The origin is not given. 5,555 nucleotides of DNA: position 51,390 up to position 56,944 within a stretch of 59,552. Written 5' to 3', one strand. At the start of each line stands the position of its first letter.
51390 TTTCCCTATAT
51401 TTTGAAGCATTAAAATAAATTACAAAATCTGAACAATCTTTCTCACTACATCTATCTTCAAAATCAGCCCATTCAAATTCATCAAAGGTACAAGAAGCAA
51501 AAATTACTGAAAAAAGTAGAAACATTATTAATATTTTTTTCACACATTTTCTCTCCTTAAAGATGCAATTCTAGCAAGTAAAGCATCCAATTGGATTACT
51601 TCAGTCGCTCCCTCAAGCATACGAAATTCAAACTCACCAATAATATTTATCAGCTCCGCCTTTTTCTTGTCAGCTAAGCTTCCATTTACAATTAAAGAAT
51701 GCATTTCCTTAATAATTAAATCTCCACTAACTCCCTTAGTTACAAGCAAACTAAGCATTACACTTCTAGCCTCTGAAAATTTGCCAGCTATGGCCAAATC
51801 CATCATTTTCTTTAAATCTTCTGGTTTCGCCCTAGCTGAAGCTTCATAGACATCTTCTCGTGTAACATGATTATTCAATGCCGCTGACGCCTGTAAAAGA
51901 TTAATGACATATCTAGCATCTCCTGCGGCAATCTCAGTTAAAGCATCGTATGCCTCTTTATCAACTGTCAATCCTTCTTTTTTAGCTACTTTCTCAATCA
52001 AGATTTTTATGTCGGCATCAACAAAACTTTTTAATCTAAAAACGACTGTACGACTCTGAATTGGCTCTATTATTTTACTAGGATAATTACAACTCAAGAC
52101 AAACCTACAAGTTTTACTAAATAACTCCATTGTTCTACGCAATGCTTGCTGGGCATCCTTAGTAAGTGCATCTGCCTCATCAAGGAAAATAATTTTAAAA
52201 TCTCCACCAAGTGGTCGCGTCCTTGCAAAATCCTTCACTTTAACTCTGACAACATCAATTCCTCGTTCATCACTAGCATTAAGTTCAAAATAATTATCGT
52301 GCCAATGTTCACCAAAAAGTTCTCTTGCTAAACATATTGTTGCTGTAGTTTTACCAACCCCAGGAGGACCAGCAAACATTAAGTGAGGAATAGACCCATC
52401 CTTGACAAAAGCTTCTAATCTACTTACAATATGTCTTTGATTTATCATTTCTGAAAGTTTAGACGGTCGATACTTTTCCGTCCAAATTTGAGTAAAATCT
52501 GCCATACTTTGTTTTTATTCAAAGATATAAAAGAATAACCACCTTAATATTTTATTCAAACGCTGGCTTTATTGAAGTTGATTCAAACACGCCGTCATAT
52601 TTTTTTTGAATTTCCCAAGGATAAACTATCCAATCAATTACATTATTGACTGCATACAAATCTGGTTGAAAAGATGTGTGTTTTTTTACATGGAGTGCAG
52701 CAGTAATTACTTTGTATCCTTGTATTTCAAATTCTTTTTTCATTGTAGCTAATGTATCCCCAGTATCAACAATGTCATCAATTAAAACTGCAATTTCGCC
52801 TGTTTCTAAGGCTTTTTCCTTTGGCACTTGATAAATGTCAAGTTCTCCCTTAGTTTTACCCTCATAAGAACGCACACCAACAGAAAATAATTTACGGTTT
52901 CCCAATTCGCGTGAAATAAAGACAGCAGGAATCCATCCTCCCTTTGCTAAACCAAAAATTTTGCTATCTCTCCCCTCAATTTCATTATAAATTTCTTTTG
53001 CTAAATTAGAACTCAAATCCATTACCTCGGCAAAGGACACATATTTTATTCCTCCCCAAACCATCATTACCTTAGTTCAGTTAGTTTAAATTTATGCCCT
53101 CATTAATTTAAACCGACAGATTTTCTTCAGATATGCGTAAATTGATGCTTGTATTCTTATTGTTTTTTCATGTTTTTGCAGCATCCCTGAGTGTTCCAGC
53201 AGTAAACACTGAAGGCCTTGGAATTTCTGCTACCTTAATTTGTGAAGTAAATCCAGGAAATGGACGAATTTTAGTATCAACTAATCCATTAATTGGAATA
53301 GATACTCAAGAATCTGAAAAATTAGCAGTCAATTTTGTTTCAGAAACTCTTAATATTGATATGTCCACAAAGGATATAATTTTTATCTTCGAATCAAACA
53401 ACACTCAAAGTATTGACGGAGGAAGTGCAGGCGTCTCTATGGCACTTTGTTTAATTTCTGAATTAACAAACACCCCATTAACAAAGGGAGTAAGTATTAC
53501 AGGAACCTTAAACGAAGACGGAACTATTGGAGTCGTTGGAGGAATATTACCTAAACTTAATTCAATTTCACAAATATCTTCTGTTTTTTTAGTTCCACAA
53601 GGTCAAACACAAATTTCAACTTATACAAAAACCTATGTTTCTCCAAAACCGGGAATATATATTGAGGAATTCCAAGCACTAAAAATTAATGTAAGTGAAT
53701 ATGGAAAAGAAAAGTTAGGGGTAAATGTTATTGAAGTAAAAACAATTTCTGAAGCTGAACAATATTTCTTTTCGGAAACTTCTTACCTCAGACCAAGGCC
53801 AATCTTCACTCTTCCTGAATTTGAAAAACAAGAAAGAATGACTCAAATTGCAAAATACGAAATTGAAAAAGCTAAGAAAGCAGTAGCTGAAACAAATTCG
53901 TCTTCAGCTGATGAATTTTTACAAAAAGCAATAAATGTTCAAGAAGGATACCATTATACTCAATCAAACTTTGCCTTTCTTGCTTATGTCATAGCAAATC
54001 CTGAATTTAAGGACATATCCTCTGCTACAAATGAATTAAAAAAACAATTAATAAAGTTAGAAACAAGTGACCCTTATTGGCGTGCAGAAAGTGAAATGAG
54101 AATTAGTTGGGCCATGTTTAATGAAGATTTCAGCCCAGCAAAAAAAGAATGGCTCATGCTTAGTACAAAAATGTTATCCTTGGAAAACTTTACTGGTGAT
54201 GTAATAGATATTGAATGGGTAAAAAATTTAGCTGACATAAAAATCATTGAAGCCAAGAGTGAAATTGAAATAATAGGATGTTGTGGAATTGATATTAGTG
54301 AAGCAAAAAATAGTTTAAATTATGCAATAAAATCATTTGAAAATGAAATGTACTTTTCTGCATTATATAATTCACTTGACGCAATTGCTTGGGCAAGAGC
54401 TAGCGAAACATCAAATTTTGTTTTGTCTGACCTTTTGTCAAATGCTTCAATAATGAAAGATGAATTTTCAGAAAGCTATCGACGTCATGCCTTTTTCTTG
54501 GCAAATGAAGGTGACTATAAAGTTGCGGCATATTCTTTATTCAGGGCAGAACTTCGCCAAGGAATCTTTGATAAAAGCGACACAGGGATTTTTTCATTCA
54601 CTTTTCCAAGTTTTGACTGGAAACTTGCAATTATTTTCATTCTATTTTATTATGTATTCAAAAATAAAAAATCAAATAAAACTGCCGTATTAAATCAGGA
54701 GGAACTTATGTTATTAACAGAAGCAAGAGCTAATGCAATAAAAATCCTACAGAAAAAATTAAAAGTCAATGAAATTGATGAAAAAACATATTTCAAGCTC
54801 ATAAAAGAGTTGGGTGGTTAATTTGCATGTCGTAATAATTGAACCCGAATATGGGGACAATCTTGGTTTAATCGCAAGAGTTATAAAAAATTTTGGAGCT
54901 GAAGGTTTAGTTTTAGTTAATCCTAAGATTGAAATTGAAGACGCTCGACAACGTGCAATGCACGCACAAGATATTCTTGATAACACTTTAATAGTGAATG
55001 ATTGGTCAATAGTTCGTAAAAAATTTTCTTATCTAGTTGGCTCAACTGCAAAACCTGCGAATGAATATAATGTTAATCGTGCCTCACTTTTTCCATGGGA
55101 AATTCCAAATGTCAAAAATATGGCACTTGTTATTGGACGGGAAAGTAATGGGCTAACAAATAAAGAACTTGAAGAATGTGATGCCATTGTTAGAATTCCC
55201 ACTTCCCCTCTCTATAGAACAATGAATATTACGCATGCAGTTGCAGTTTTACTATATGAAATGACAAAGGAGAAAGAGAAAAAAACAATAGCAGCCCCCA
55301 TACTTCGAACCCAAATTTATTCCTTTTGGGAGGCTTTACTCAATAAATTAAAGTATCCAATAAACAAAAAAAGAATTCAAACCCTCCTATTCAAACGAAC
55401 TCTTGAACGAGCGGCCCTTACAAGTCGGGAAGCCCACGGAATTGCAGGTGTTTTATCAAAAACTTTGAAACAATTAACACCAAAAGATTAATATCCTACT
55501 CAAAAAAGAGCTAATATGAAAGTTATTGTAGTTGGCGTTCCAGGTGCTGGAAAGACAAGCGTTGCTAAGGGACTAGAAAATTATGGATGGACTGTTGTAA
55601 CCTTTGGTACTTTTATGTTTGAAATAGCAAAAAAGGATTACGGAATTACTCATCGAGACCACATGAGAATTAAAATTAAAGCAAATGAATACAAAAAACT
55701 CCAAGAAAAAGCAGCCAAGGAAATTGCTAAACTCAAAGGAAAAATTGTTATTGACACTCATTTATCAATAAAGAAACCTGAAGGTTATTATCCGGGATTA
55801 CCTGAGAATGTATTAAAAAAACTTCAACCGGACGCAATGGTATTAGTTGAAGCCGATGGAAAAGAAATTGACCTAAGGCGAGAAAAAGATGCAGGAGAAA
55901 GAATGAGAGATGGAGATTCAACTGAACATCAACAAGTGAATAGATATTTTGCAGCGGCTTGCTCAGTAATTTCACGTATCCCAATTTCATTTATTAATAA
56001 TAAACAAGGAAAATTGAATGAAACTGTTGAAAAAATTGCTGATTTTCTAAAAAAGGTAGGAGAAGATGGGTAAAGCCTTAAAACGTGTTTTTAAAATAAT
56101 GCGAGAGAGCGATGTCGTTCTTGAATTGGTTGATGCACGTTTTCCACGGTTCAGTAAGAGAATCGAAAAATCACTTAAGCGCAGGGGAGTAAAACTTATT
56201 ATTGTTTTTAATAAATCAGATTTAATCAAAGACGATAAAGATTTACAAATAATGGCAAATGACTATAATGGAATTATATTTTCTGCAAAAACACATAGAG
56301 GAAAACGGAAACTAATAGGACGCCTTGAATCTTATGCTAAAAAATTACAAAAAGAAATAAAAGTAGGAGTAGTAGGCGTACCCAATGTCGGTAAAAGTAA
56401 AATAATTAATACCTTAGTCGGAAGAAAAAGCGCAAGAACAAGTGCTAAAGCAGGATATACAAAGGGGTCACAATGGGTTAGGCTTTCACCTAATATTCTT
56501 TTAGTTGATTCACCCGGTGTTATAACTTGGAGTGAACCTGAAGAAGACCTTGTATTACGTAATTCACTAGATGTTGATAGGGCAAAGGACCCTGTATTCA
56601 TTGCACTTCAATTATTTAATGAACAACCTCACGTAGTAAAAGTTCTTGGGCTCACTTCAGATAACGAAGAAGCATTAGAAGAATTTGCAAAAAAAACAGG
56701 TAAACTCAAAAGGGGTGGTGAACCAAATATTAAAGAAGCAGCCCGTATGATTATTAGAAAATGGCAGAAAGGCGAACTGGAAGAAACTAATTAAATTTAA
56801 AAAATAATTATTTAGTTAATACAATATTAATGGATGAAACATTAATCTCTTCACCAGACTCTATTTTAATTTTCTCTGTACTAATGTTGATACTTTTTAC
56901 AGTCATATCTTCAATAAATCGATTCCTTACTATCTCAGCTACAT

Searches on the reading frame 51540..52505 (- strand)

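Call 77: search_protein_families(library=pfam, proteins=[window:51540-52505:-])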
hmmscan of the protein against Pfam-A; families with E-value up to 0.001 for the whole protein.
window:51540-52505:- (321 aa): 12 families
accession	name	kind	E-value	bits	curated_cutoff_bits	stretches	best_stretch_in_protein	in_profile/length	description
PF08542.16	Rep_fac_C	-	5.5e-20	72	23.6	1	227-312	2-88/88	Replication factor C C-terminal domain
PF00004.35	AAA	-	1.4e-14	55.1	21.2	1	42-153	1-123/131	ATPase family associated with various cellular activities (AAA)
PF13177.12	DNA_pol3_delta2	-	8.3e-11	42.6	27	1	82-160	82-159/161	DNA polymerase III, delta subunit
PF25361.1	AAA_lid_RFC1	-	6.2e-08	32.4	34.9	1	165-218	3-56/59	RFC1-like, AAA+ ATPase lid domain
PF05496.18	RuvB_N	-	1.2e-07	32.1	27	1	13-66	2-60/159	Holliday junction DNA helicase RuvB P-loop domain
PF16193.11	AAA_assoc_2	-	1e-05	26.1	34.3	1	176-224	2-56/81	AAA C-terminal domain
PF03215.21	Rad17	-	2.9e-05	24.5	23.8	1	3-64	4-70/186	Rad17 P-loop domain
PF13401.12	AAA_22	-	0.00017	22.3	27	0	99-137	84-120/130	AAA domain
PF13238.12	AAA_18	-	0.0002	22.3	29.4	0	44-130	3-67/128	AAA domain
PF17856.7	TIP49_C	-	0.00022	21.8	24.5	1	171-222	3-60/66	TIP49 AAA-lid domain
PF13173.12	AAA_14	-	0.00026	21.4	27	1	43-138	6-96/129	AAA domain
PF13191.12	AAA_16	-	0.00039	21.4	32.6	0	34-68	19-53/167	AAA ATPase domain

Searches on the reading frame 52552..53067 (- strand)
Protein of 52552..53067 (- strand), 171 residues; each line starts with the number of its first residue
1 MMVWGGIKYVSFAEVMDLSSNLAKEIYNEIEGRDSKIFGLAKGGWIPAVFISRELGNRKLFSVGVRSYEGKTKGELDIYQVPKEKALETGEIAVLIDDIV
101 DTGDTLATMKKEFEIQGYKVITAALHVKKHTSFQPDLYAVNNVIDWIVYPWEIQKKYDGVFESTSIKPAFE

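Call 77: search_protein_families(library=pfam, proteins=[window:52552-53067:-])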
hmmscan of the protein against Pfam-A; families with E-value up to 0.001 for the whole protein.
window:52552-53067:- (171 aa): 1 family
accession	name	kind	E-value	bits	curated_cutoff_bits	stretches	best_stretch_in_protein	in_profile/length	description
PF00156.33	Pribosyltran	-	1.8e-17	63.6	26.3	1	18-153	14-153/158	Phosphoribosyl transferase domain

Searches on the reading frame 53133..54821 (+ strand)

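Call 77: search_protein_families(library=pfam, proteins=[window:53133-54821:+])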
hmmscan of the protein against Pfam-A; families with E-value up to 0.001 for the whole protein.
window:53133-54821:+ (562 aa): 1 family
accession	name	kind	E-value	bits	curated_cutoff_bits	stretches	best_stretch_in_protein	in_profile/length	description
PF05362.19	Lon_C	-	4.6e-08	33.3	21.1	1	58-151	66-166/205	Lon protease (S16) C-terminal proteolytic domain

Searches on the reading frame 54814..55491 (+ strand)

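Call 77: search_protein_families(library=pfam, proteins=[window:54814-55491:+])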
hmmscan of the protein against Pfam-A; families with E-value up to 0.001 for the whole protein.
window:54814-55491:+ (225 aa): 1 family
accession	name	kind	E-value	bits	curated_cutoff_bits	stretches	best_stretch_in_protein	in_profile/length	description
PF00588.24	SpoU_methylase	-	1.9e-25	90.1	29.7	1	4-148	2-142/142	SpoU rRNA Methylase family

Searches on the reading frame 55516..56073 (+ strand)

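Call 77: search_protein_families(library=pfam, proteins=[window:55516-56073:+])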
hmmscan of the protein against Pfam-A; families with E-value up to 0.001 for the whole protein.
window:55516-56073:+ (185 aa): 4 families
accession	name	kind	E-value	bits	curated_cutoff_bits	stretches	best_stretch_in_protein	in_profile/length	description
PF13207.12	AAA_17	-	4.8e-32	111.5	27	1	6-138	1-134/136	AAA domain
PF13238.12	AAA_18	-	5.1e-07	30.6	29.4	1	3-132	1-118/128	AAA domain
PF13521.12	AAA_28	-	4.1e-05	24.3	27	1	2-82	1-82/164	AAA domain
PF19842.5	YqeC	-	0.0004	21.1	27.6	1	10-115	6-100/145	YqeC protein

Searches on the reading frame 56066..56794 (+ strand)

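Call 77: search_protein_families(library=pfam, proteins=[window:56066-56794:+])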
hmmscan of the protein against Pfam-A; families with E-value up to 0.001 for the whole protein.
window:56066-56794:+ (242 aa): 4 families
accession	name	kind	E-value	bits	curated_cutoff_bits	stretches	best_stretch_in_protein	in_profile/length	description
PF01926.29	MMR_HSR1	-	1.8e-19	70.3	21.9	1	99-184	1-85/113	50S ribosome-binding GTPase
PF03193.22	RsgA_GTPase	-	2.7e-10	40.8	30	1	36-152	48-168/174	RsgA GTPase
PF02421.24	FeoB_N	-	2.1e-07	31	27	1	99-165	2-71/156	Ferrous iron transport protein B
PF00009.33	GTP_EFTU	-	0.001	19.2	26.5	0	9-68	87-147/188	Elongation factor Tu GTP binding domain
